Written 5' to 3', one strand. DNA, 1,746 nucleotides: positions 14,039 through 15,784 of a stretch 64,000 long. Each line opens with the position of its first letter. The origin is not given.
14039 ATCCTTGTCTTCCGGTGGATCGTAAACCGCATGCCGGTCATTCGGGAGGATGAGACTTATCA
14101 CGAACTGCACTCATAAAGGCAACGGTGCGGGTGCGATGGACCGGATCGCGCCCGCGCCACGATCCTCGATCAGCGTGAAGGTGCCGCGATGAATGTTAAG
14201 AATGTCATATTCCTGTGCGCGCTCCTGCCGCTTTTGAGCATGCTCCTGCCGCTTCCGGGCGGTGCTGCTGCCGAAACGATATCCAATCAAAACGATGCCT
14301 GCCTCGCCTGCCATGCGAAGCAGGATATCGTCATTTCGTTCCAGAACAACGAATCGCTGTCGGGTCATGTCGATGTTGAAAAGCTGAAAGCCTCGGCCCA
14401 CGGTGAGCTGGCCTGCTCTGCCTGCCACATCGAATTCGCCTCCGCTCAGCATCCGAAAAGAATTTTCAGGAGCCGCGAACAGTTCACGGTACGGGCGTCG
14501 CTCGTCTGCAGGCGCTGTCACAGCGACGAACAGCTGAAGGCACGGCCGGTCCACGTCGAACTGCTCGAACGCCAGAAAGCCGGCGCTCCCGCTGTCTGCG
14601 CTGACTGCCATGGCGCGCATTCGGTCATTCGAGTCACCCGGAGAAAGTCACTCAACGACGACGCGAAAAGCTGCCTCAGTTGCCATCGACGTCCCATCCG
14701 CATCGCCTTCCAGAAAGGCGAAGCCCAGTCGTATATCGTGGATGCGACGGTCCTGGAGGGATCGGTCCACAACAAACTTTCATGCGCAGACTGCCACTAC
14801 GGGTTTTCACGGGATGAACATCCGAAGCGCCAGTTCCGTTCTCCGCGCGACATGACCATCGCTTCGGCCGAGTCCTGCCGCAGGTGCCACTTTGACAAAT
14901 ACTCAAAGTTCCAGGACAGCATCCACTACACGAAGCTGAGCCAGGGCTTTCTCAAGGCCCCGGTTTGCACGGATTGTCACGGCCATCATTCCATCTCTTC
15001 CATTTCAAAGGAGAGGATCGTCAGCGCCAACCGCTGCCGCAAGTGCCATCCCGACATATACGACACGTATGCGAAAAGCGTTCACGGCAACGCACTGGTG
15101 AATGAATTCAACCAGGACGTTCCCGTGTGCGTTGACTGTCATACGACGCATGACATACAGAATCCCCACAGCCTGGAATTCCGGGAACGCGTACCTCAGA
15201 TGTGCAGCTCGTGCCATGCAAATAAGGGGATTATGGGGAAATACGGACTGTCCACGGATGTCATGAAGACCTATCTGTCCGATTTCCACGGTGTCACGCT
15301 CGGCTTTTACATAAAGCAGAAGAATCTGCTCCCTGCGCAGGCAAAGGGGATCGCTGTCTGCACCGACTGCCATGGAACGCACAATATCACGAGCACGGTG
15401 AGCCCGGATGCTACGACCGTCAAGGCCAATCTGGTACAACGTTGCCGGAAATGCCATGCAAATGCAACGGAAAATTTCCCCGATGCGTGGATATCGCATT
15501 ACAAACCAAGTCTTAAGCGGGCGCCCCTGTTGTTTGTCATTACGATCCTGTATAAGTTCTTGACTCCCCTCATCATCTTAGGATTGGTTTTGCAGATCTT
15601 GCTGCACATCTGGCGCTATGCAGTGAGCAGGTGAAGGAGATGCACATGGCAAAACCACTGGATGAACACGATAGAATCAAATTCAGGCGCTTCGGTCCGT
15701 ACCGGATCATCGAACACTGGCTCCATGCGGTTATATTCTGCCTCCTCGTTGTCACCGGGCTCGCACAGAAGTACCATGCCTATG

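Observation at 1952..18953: Mirror-image duplication of a cytochrome c / cytochrome b / two-component redox module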

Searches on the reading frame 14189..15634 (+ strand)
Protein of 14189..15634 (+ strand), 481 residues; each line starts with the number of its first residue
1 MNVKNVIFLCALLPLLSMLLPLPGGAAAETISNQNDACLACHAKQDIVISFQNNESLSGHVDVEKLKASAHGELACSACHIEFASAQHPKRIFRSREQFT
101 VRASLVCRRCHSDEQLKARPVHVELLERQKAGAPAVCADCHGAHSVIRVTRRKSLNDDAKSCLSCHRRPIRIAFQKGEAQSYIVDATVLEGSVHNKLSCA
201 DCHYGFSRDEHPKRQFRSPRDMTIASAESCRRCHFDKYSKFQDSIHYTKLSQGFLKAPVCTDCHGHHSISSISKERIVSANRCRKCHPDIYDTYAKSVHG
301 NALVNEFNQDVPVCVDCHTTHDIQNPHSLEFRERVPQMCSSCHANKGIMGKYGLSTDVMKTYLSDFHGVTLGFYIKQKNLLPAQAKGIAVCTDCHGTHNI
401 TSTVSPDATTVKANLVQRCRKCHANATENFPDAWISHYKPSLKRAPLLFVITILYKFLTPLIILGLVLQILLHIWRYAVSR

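Call 5: search_protein_families(library=pfam, proteins=[window:14189-15634:+], max_evalue=0.01)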
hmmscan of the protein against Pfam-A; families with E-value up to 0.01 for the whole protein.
window:14189-15634:+ (481 aa): 3 families
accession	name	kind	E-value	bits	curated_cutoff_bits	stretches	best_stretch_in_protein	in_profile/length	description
PF14522.11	Cytochrome_C7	-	5.2e-17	61.9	24.8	5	100-167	8-67/67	Cytochrome c7 and related cytochrome c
PF14537.11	Cytochrom_c3_2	-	1.8e-16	60.8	25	2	260-343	9-78/79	Cytochrome c3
PF09699.15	Paired_CXXCH_1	-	4.6e-13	49.1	20.6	1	314-346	9-39/41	Doubled CXXCH motif (Paired_CXXCH_1)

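Call 7: search_protein_families(library=ncbifam, proteins=[window:14189-15634:+], max_evalue=0.01)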
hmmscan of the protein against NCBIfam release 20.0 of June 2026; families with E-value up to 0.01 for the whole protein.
window:14189-15634:+ (481 aa): 9 families
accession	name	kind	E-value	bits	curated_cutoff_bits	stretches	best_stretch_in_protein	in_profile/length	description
TIGR03508.1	decahem_SO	subfamily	1e-18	67.8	192.2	2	190-346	86-222/258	DmsE family decaheme c-type cytochrome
NF041028.1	decahem_GSU2203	exception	8.4e-16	58.1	325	2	35-208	36-186/317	GSU2203 family decaheme c-type cytochrome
TIGR03153.1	cytochr_NrfH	equivalog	1.7e-07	31.4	134.2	0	22-168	15-135/138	cytochrome c nitrite reductase small subunit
NF041198.1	UshA_like_PCGU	equivalog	7.3e-06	24.8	275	1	270-344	398-480/519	UshA-like (seleno)protein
NF008659.0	PRK11659.1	equivalog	2.3e-05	24.2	184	1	29-168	40-169/188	cytochrome c nitrite reductase pentaheme subunit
TIGR03146.1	cyt_nit_nrfB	equivalog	6.7e-05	23.2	166.6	0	105-145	12-51/145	cytochrome c nitrite reductase pentaheme subunit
TIGR04257.1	nanowire_3heme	domain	0.0015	18.7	40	0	187-237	13-61/75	c(7)-type cytochrome triheme domain-containing protein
NF008229.0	PRK10996.1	equivalog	0.0015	18.3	125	1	259-318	4-60/141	thioredoxin TrxC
NF040886.1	cyt_C_like_Sec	equivalog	0.0021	16.7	250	1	280-344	45-112/423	multiheme c-type cytochrome (seleno)protein ExtKL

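Call 8: find_encoding_contigs(protein=window:14189-15634:+, flank=10000, max_places=6)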
Protein window:14189-15634:+ (481 aa): 2 contigs read that carry it; 1 place shown.
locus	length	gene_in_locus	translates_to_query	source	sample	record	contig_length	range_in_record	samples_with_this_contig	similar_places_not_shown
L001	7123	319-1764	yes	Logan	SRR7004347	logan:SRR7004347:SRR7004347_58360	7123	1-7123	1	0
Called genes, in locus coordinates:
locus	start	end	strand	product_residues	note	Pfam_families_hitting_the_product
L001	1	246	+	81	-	?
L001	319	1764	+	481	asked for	PF14522:Cytochrome_C7 (faint), PF14537:Cytochrom_c3_2 (faint), PF22113:Mtrc-MtrF_II-IV_dom (faint), PF09699:Paired_CXXCH_1 (weak)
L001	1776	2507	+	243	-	PF01292:Ni_hydr_CYTB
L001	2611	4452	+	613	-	PF02743:dCache_1, PF00672:HAMP, PF07730:HisKA_3, PF02518:HATPase_c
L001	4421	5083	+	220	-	PF00072:Response_reg, PF00196:GerE, PF04545:Sigma70_r4 (weak)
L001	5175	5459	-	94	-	PF00216:Bac_DNA_binding, PF18291:HU-HIG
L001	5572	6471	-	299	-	PF00574:CLP_protease (faint), PF01972:SDH_protease (weak), PF25145:NfeD1b_N (weak), PF01343:Peptidase_S49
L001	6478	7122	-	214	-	?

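Call 9: find_homologous_proteins(query=window:14189-15634:+, max_evalue=0.00001)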
Query window:14189-15634:+ (481 aa): 4790 proteins with E <= 0.00001 among 8000 candidates; the best 120 are listed.
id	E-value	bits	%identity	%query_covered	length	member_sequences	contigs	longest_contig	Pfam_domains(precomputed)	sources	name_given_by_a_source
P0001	0.0e+0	1117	100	100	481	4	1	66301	PF09699.16,PF14537.12,PF14522.12,PF22113.2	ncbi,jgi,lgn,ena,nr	ncbi:MAG TPA: cytochrome c3 family protein [Nitrospirota bacterium]|nr:cytochrome c3 family protein 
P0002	6.5e-242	821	71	100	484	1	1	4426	PF09699.16,PF14537.12,PF02085.22,PF14522.12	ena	-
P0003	3.2e-238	809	70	100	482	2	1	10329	PF09699.16,PF14537.12,PF02085.22,PF14522.12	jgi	jgi:predicted CXXCH cytochrome family protein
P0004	1.7e-236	803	71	95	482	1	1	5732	PF09699.16,PF14537.12,PF02085.22,PF14522.12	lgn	-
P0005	4.5e-236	802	73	95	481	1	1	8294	PF09699.16,PF14537.12,PF14522.12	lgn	-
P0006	1.2e-235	801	69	100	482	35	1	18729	PF09699.16,PF14537.12,PF02085.22,PF14522.12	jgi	jgi:predicted CXXCH cytochrome family protein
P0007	1.6e-235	800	70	100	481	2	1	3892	PF09699.16,PF14537.12,PF14522.12,PF22113.2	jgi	jgi:hypothetical protein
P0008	9.2e-233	791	68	100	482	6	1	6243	PF09699.16,PF14537.12,PF02085.22,PF14522.12,PF22113.2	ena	-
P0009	1.7e-232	790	72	94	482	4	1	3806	PF09699.16,PF14537.12,PF14522.12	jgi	jgi:predicted CXXCH cytochrome family protein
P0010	1.5e-231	787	67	100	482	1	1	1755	PF09699.16,PF14537.12,PF14522.12,PF22113.2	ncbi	-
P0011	5.9e-228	775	69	100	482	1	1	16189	PF09699.16,PF14537.12,PF22678.2,PF14522.12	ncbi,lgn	ncbi:MAG TPA: cytochrome c3 family protein [Nitrospirota bacterium]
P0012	2.4e-222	757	70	93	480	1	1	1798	PF09699.16,PF14537.12,PF14522.12,PF22113.2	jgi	jgi:predicted CXXCH cytochrome family protein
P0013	1.8e-219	747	65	100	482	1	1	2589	PF09699.16,PF14537.12,PF14522.12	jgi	jgi:hypothetical protein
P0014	3.8e-214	730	63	100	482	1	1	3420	PF09699.16,PF14537.12,PF14522.12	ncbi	-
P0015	1.0e-212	725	61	99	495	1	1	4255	PF09699.16,PF14537.12,PF14522.12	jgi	jgi:predicted CXXCH cytochrome family protein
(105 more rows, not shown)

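Call 11: find_related_loci(query=A1, collection=genome_contigs, flank=10000)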
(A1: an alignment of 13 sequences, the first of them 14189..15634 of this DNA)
Query A1 (481 aa) in genome_contigs; peptide patterns used: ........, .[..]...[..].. (x = any residue, [..] = any of these).
257 stretches matched a pattern; 197 encode a relative of the query (tblastn E <= 1e-3); the best 80 are kept; 80 distinct loci.
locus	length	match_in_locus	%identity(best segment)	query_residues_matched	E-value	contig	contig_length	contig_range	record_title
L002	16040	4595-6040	71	1-481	0e+0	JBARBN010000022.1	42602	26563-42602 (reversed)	MAG: Nitrospirota bacterium isolate MFD05764_ilm_asm_bin136 k127_3496183, whole genome shotgun sequence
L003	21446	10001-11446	69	1-481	0e+0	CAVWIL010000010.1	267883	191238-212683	MAG: Nitrospirota bacterium isolate MFD02199.bin.2.179 genome assembly, contig: contig_55040, whole genome shotgun seque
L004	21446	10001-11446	69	1-481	0e+0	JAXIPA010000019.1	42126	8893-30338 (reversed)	MAG: Nitrospirota bacterium isolate Fractures_MAG_07 c_000000069910, whole genome shotgun sequence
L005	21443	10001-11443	68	1-481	0e+0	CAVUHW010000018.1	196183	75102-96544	MAG: Nitrospirota bacterium isolate MFD02199.bin.2.126 genome assembly, contig: contig_40935, whole genome shotgun seque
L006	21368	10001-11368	70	26-481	0e+0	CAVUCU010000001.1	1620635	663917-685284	MAG: Nitrospirota bacterium isolate MFD05442.bin.1.86 genome assembly, contig: contig_11041, whole genome shotgun sequen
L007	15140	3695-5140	69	1-481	0e+0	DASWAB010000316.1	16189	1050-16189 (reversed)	MAG TPA_asm: Nitrospirota bacterium isolate SMAG_U2643 k141_1032769, whole genome shotgun sequence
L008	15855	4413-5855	57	1-481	0e+0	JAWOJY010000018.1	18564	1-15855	MAG: Nitrospirota bacterium isolate bin_109_1 c_000055230336, whole genome shotgun sequence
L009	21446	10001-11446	57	1-481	0e+0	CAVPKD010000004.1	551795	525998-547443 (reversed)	MAG: Nitrospirota bacterium isolate MFD10007.bin.2.19 genome assembly, contig: contig_30344, whole genome shotgun sequen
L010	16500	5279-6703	58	4-481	0e+0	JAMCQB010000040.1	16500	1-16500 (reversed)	MAG: Nitrospirae bacterium isolate FK_Sedi_A_Bin.59 NODE_8331_length_16500_cov_5.59647, whole genome shotgun sequence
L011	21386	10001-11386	60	22-481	0e+0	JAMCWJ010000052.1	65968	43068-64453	MAG: Nitrospirae bacterium isolate FK_Sedi_B_Bin.60 NODE_959_length_65968_cov_4.85763, whole genome shotgun sequence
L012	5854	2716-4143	57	7-481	0e+0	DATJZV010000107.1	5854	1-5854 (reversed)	MAG TPA_asm: Nitrospirota bacterium isolate SMAG_U15187 k141_2985179, whole genome shotgun sequence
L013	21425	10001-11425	56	6-481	0e+0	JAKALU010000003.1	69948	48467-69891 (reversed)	MAG: Nitrospirae bacterium isolate WY5.bin134 NODE_581_length_69948_cov_1.500723, whole genome shotgun sequence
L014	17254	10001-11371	58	25-481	0e+0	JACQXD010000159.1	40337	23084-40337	MAG: Nitrospirae bacterium isolate NC_groundwater_1506_Pr4_B-0.1um_42_4 SR1-18-B1_scaffold_219316, whole genome shotgun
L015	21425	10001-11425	56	9-481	0e+0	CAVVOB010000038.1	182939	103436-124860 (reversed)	MAG: Nitrospirota bacterium isolate MFD05942.bin.2.44 genome assembly, contig: contig_96073, whole genome shotgun sequen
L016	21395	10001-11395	57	17-481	0e+0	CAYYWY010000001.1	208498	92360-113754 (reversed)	MAG TPA_asm: uncultured Nitrospiraceae bacterium isolate SRP290908_co1_101 genome assembly, contig: NODE_38_length_20849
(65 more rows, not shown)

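Call 15: search_solved_structures(query=A1, max_evalue=0.01)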
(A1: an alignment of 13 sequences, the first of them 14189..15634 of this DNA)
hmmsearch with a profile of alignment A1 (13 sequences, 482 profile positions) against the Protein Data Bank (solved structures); distinct sequences matched with E-value up to 0.01: 3.
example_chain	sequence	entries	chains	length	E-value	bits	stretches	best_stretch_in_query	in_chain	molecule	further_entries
28pb_A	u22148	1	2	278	2.6e-05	26.3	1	36-176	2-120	Cytochrome c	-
8bcx_A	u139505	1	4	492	0.00027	22.9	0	38-89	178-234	Nitrite reductase (cytochrome; ammonia-forming)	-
6v0a_A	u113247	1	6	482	0.0011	20.9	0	31-89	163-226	Nitrite reductase (cytochrome; ammonia-forming)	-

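Call 27: search_solved_structures(query=A1, max_evalue=1, show_alignments=1)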
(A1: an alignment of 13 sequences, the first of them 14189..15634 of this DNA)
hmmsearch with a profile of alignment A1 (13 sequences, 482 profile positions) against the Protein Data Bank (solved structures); distinct sequences matched with E-value up to 1: 14.
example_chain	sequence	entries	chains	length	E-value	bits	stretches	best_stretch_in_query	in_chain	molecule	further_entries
28pb_A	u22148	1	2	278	2.6e-05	26.3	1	36-176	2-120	Cytochrome c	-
8bcx_A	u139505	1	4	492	0.00027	22.9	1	38-89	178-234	Nitrite reductase (cytochrome; ammonia-forming)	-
6v0a_A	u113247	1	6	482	0.0011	20.9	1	31-89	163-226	Nitrite reductase (cytochrome; ammonia-forming)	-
2ozy_A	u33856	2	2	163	0.017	17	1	105-175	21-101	Cytochrome c-type protein nrfB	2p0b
2j7a_A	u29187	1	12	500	0.02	16.8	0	198-243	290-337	CYTOCHROME C NITRITE REDUCTASE NRFA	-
2vr0_A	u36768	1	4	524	0.022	16.6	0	198-243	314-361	CYTOCHROME C NITRITE REDUCTASE, CATALYTIC SUBUNIT NFRA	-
6i5b_A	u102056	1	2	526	0.023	16.5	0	106-204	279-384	Uncharacterized protein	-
7ood_x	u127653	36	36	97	0.028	16.3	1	261-303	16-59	50S ribosomal protein L31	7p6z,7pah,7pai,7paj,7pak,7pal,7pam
1oah_A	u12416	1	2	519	0.049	15.5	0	198-241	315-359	CYTOCHROME C NITRITE REDUCTASE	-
2j7a_C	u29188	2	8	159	0.21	13.4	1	131-177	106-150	CYTOCHROME C QUINOL DEHYDROGENASE NRFH | NAPC/NIRT CYTOCHROME C FAMILY PROTEIN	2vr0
4rkm_A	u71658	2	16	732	0.21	13.4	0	155-288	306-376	MccA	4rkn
5ze8_A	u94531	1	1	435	0.49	12.2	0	279-303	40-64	cytochrome c552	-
2adr_A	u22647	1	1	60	0.7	11.7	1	74-125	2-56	ADR1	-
1cno_A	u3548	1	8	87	0.93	11.3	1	253-280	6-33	CYTOCHROME C552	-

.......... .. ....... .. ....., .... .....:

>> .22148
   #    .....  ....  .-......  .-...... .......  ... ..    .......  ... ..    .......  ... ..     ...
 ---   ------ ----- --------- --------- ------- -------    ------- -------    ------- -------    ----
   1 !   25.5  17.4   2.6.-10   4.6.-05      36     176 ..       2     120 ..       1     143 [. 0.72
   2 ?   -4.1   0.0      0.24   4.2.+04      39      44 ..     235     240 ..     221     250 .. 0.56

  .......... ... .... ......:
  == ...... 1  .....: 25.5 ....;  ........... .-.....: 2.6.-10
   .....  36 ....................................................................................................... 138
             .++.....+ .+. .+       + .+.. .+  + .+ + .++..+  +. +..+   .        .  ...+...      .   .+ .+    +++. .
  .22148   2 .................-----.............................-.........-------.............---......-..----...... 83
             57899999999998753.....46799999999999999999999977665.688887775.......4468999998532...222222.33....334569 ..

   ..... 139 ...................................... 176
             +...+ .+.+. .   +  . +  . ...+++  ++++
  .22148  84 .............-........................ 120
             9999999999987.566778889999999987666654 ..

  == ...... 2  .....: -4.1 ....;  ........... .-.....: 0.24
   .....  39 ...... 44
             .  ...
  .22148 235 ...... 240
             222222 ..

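Call 37: predict_structure(alignment_id=A2)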
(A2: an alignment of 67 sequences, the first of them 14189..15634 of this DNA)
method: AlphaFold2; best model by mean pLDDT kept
length: 481 residues; sequences in the alignment: 67
mean_pLDDT: 66.7   pTM: 0.43
mean pLDDT of the five models: 66.7, 63.3, 60.7, 53.6, 52.1
residues with pLDDT >= 90: 23; 70-90: 214; 50-70: 160; < 50: 84
segments of 3 or more residues with pLDDT < 50: 20-32, 146-153, 240-242, 272-274, 363-378, 380-389, 397-408, 430-440
pLDDT, mean of each block of 10 residues (from residue 1): 57 63 35 70 78 82 77 79 69 77 73 66 62 60 50 62 85 87 84 73 75 84 83 61 62 79 75 57 75 73 71 64 54 63 72 61 45 44 43 52 46 57 54 40 55 79 95 94 73
secondary structure, 60 per line:
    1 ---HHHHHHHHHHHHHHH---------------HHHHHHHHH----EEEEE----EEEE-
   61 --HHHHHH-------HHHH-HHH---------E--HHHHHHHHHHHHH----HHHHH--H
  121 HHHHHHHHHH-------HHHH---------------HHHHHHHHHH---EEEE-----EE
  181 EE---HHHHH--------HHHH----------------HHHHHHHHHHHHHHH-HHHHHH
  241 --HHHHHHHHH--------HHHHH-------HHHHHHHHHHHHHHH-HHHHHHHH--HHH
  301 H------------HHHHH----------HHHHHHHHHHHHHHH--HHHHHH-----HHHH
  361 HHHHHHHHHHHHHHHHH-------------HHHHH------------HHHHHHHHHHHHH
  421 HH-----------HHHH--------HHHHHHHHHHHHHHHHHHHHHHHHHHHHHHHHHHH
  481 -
elements in order: H4-18 H34-42 E47-51 E56-59 H63-68 H76-79 H96-108 H113-117 H120-130 H138-141 H157-166 E170-173 E179-182 H186-190 H199-202 H219-233 H235-240 H243-251 H260-264 H272-286 H288-295 H298-301 H314-318 H329-343 H346-351 H357-377 H391-395 H408-422 H434-437 H446-480

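Call 42: fold_search(model_id=the predicted structure, library=pdb)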
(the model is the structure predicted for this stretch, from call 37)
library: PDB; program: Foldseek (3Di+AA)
matches with E <= 10: 29; with E <= 0.001: 0
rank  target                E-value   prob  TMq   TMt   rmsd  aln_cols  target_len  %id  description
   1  6t5e                  1.2e-01  0.72  0.22  0.24  15.5       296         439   16  Hydroxylamine Oxidoreductase from Brocadia fulgida (released 2020-11-18)
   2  4n4n_E                1.7e+00  0.16  0.21  0.20  13.6       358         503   14  Nitrosomonas europea HAO (released 2013-12-11)
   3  8j07_c2               1.9e+00  0.02  0.09  0.07  20.8       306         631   12  96nm repeat of human respiratory doublet microtubule and associated axonemal complexes (released 2023-07-26)
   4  9dei_D                1.9e+00  0.01  0.07  0.08  30.9       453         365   13  Trypanosoma brucei mitochondrial RNA-editing catalytic complex 1, U-deletion (RECC1) (released 2026-01-21)
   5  5im3_A                2.9e+00  0.03  0.10  0.06  19.9       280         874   12  Crystal structure of the class I ribonucleotide reductase from Pseudomonas aeruginosa in complex with dATP (released 2016-05-04)
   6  3t7d_A                3.5e+00  0.04  0.06  0.06  15.6       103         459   14  Vall from streptomyces hygroscopicus in complex with trehalose (released 2012-08-01)
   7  4n4j                  4.1e+00  0.16  0.26  0.26   6.7       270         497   17  Kuenenia stuttgartiensis hydroxylamine oxidoreductase (released 2013-12-11)
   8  4n4m                  4.5e+00  0.14  0.24  0.24   7.5       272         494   16  Kuenenia stuttgartiensis hydroxylamine oxidoreductase soaked in phenyl hydrazine (released 2013-12-11)
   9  4p85_A                5.0e+00  0.03  0.08  0.09  15.3       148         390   12  Crystal structure of Est-Y29, a novel penicillin-binding protein/beta-lactamase homolog from a metagenomic library (released 2014-09-10)
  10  9hlz_b                5.6e+00  0.02  0.13  0.14  21.8       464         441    9  Translational activators Aep1, Aep2 and Atp25 in complex with mRNA and the yeast mitochondrial ribosome (released 2025-12-17)
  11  5xw7_A                5.6e+00  0.01  0.08  0.12  18.8       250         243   10  Crystal structure of the flexible tandem repeat domain of bacterial cellulose synthase subunit C (released 2017-11-01)
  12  8ypy_C                6.5e+00  0.01  0.05  0.07  16.2       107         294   15  Crystal strcuture of human phosphoribosyl pyrophosphate synthetase2 (PRPS2) in complex with ligands (released 2025-03-19)
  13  4m63_B                6.5e+00  0.01  0.08  0.13  25.4       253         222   15  Crystal Structure of a Filament-Like Actin Trimer Bound to the Bacterial Effector VopL (released 2013-10-23)
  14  5im3_B                6.8e+00  0.02  0.09  0.06  18.6       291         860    9  Crystal structure of the class I ribonucleotide reductase from Pseudomonas aeruginosa in complex with dATP (released 2016-05-04)
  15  4mey_J                6.8e+00  0.01  0.08  0.04  18.2       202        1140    8  Crystal structure of Escherichia coli RNA polymerase holoenzyme (released 2014-05-21)
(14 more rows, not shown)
